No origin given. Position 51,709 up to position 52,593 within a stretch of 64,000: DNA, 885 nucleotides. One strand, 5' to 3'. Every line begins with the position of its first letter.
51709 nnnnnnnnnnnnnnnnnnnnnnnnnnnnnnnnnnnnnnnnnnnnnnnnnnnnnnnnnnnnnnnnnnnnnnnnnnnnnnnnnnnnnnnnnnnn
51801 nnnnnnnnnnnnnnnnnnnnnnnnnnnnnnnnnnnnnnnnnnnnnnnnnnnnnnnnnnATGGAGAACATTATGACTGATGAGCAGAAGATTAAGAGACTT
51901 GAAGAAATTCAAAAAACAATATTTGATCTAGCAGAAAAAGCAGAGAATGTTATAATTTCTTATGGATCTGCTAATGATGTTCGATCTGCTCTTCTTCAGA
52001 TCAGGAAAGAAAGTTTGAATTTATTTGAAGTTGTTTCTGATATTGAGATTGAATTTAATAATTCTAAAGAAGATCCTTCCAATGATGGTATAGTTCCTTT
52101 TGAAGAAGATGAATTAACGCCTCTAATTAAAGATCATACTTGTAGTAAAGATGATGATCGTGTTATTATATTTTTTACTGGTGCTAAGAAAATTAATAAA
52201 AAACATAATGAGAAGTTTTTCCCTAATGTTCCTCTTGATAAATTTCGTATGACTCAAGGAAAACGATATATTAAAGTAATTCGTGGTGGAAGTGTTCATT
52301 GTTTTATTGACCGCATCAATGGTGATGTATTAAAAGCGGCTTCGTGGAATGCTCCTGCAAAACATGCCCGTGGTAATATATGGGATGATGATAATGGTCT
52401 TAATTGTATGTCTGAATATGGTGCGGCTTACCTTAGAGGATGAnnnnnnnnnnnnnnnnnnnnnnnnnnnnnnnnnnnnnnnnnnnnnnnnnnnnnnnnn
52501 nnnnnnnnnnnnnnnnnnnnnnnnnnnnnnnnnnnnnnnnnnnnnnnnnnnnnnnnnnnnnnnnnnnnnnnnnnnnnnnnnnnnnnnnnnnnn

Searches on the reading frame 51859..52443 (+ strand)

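Call 70: search_protein_families(library=phrogs, proteins=[window:51859-52443:+], max_evalue=0.00001)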
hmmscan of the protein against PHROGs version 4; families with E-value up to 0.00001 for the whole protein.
window:51859-52443:+ (194 aa): 4 families
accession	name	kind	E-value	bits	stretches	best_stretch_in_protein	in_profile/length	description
phrog_5014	-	unknown function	4e-16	60.2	1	119-193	25-110/110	-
phrog_818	-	unknown function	2.7e-14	54.8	1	111-184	36-114/127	-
phrog_3274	-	unknown function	7.5e-13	50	1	127-190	36-109/113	-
phrog_10383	-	unknown function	2.2e-07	32.2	1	113-188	33-117/125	-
